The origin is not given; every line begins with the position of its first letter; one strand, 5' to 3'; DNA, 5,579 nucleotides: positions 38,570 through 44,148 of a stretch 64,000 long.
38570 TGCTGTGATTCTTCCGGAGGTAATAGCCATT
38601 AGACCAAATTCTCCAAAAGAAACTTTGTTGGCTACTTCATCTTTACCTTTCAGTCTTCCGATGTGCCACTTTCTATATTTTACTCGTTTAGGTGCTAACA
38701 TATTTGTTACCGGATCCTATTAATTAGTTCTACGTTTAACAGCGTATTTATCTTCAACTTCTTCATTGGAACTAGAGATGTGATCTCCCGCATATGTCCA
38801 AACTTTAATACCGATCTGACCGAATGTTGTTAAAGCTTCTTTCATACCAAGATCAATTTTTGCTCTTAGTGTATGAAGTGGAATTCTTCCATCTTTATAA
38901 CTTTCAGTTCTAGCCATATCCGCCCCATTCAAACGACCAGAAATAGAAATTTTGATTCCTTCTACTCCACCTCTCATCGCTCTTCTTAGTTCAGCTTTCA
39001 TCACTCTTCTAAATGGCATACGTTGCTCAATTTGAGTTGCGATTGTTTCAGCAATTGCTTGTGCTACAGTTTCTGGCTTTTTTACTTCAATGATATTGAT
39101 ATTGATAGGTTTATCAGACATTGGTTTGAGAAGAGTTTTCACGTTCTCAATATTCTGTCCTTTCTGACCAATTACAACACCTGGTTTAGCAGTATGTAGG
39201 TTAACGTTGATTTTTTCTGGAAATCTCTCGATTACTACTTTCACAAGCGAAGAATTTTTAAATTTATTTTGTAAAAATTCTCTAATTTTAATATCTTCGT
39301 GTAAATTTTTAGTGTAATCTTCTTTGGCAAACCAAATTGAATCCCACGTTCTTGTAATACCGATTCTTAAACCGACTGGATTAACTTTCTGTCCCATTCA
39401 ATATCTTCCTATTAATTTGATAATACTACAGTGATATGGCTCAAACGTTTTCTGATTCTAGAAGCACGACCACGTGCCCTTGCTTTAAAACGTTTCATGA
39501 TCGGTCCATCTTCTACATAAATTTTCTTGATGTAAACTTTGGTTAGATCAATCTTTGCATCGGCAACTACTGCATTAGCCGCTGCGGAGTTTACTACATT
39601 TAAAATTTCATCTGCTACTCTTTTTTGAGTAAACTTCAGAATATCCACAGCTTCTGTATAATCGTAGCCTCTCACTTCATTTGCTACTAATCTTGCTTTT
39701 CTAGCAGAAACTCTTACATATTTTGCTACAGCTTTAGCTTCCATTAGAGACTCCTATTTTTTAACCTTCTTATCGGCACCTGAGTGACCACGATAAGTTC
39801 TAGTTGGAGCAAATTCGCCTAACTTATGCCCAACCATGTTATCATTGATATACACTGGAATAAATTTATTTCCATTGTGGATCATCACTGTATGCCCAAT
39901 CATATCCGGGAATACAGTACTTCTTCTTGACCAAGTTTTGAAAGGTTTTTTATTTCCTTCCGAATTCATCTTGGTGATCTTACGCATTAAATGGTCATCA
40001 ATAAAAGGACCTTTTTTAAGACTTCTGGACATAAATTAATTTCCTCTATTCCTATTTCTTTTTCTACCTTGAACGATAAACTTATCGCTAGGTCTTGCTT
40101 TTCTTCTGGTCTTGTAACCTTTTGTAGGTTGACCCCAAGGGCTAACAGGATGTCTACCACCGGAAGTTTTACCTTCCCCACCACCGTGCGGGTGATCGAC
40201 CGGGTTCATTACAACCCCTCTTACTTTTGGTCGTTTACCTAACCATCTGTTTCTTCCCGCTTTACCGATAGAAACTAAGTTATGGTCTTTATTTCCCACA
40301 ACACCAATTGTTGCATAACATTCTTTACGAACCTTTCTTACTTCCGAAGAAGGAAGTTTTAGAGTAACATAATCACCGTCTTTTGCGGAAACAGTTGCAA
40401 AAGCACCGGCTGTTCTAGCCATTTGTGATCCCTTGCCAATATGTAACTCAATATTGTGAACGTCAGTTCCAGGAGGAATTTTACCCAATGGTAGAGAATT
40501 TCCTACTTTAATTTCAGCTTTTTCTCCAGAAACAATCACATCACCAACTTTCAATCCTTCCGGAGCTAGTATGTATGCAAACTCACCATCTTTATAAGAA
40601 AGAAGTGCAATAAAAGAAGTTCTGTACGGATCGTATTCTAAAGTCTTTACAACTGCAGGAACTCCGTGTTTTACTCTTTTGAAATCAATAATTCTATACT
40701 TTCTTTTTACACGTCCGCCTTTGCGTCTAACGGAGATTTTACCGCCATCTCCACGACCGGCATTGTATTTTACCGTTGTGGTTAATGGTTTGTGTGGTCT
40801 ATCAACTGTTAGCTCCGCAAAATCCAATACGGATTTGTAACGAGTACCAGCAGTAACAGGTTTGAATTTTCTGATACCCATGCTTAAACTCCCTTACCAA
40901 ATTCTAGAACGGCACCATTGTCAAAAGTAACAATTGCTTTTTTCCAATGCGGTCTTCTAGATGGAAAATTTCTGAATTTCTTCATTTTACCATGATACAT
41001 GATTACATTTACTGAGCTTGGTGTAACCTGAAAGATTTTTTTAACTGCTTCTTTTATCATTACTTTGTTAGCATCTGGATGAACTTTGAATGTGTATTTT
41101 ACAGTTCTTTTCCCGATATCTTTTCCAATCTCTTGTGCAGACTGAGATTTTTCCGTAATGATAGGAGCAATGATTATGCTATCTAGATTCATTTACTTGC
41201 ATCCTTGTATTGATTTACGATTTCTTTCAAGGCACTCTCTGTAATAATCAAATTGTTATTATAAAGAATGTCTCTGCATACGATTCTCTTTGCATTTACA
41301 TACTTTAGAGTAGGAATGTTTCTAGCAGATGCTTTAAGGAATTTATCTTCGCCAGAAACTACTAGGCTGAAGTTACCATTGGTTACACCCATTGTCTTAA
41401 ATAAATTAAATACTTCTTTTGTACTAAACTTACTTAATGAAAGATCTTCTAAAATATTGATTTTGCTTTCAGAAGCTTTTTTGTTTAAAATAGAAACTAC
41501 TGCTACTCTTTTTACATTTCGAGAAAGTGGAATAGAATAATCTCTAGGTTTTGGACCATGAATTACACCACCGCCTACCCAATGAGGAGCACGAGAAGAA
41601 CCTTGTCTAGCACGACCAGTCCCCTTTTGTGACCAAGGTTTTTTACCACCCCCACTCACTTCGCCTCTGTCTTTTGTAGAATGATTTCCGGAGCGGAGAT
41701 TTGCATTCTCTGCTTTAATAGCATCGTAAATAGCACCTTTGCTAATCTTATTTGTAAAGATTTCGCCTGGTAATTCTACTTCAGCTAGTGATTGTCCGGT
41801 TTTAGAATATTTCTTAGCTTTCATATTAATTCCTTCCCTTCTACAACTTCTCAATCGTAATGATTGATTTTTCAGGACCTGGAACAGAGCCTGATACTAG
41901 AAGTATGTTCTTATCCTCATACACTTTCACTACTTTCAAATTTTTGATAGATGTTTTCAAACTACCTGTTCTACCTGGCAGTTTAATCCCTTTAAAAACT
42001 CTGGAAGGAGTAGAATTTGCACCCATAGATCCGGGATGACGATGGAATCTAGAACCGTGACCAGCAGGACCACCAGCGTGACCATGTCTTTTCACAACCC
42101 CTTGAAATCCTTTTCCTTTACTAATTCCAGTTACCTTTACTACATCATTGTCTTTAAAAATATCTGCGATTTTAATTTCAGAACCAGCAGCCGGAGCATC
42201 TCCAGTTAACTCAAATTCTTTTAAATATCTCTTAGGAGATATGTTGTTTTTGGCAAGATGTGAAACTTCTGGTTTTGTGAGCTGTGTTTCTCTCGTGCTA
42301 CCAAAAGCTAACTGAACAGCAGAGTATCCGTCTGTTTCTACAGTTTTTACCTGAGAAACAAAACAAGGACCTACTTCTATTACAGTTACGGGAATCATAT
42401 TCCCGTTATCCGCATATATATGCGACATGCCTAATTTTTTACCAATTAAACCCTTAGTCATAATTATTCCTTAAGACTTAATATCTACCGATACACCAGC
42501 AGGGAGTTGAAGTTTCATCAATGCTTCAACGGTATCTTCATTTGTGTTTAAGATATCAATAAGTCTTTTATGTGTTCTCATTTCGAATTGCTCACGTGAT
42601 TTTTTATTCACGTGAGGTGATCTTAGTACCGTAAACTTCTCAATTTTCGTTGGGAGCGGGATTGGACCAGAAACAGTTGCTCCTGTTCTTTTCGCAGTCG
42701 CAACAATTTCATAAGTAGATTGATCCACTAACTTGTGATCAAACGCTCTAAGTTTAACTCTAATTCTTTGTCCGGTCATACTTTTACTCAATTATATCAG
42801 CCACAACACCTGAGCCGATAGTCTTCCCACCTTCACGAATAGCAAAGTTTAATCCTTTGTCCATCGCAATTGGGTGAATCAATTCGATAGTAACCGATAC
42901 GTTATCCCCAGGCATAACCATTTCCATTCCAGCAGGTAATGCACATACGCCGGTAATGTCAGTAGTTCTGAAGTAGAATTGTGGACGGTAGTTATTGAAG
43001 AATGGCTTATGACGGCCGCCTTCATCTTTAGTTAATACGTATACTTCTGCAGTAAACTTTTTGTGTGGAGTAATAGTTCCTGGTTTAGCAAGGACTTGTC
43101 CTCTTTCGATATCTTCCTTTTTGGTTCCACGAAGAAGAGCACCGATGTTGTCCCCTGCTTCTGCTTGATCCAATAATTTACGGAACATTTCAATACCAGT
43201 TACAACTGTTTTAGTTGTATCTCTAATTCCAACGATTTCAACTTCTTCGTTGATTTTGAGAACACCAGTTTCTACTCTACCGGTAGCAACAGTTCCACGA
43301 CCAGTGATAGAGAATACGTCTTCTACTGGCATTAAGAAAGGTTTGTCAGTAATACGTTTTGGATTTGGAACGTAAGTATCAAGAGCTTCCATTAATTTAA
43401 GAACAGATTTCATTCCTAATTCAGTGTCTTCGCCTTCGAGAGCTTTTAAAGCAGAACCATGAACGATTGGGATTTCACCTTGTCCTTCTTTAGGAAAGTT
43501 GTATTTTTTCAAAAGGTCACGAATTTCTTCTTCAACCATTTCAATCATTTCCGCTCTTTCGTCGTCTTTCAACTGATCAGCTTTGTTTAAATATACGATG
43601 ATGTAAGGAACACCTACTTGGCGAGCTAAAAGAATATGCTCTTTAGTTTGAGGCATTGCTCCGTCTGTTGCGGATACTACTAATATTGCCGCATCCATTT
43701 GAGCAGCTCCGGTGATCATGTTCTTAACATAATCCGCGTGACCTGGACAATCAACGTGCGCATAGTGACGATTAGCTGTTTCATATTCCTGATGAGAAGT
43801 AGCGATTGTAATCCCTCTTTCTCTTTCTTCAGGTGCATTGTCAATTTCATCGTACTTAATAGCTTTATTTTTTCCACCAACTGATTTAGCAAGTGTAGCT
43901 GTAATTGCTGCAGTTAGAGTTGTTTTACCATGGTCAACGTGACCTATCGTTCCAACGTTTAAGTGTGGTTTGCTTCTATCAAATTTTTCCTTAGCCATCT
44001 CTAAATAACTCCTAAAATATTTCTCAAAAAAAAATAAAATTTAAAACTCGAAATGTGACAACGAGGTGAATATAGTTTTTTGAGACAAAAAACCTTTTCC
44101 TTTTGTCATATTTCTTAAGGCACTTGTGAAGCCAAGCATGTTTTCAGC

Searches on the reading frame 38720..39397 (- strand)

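Call 80: search_protein_families(library=pfam, proteins=[window:38720-39397:-], max_evalue=0.00001)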
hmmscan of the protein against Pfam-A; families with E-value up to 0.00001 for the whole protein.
window:38720-39397:- (225 aa): 3 families
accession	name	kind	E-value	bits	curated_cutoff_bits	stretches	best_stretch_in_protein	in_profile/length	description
PF00189.25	Ribosomal_S3_C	-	7.1e-34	116.6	34.1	1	119-200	1-82/83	Ribosomal protein S3, C-terminal domain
PF07650.23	KH_2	-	6.2e-17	61.6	22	1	37-109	1-77/78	KH domain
PF13083.13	KH_KhpA-B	-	6.9e-06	26.3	32.1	0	38-95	4-63/73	KhpA/KhpB, KH domain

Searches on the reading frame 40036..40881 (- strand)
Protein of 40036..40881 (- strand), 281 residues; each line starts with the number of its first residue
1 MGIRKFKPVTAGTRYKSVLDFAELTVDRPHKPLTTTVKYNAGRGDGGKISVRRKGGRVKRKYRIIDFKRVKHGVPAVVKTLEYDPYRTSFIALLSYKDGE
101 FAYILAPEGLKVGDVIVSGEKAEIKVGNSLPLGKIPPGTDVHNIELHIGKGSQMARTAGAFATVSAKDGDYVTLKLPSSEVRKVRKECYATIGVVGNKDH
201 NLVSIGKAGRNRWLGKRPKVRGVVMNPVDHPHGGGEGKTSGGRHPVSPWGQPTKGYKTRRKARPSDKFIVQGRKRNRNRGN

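Call 80: search_protein_families(library=pfam, proteins=[window:40036-40881:-], max_evalue=0.00001)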
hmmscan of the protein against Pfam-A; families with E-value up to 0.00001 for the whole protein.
window:40036-40881:- (281 aa): 2 families
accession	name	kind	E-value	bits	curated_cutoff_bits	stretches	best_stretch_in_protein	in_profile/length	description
PF03947.24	Ribosomal_L2_C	-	1.6e-56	190.2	33.7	1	125-250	1-126/126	Ribosomal Proteins L2, C-terminal domain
PF00181.30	Ribosomal_L2_N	-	9e-32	109.4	23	1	42-118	1-77/77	Ribosomal Proteins L2, RNA binding N-terminal domain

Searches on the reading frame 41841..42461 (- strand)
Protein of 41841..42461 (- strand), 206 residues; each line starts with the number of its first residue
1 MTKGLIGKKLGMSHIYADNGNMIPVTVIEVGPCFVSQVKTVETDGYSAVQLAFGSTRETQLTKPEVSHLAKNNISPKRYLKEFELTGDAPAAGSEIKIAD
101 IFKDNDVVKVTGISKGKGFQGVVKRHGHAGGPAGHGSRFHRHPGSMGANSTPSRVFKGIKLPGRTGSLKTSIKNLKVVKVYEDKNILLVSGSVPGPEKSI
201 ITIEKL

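Call 80: search_protein_families(library=pfam, proteins=[window:41841-42461:-], max_evalue=0.00001)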
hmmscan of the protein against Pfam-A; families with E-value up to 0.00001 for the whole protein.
window:41841-42461:- (206 aa): 1 family
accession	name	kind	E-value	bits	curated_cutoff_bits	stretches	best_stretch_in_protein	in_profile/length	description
PF00297.29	Ribosomal_L3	-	3.3e-18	66.3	22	1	81-182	193-290/369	Ribosomal protein L3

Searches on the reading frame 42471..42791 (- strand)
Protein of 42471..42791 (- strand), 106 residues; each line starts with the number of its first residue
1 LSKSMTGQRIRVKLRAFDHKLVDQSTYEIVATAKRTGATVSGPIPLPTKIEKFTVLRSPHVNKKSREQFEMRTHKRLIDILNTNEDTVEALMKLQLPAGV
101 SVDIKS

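Call 80: search_protein_families(library=pfam, proteins=[window:42471-42791:-], max_evalue=0.00001)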
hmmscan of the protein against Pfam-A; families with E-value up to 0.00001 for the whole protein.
window:42471-42791:- (106 aa): 1 family
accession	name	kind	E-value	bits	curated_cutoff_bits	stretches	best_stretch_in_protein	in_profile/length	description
PF00338.27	Ribosomal_S10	-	2.4e-39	134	21.2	1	11-105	1-98/98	Ribosomal protein S10p/S20e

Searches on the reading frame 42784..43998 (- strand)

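Call 80: search_protein_families(library=pfam, proteins=[window:42784-43998:-], max_evalue=0.00001)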
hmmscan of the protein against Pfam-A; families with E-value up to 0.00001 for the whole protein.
window:42784-43998:- (404 aa): 3 families
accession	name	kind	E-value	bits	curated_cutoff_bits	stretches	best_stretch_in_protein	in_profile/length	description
PF00009.33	GTP_EFTU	-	1.2e-61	208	26.5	1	10-211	1-187/188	Elongation factor Tu GTP binding domain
PF03143.23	GTP_EFTU_D3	-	3.2e-37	127.5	27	1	308-402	1-105/106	Elongation factor Tu C-terminal domain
PF03144.31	GTP_EFTU_D2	-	1.6e-20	73.7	30.3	1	235-304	1-73/73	Elongation factor Tu domain 2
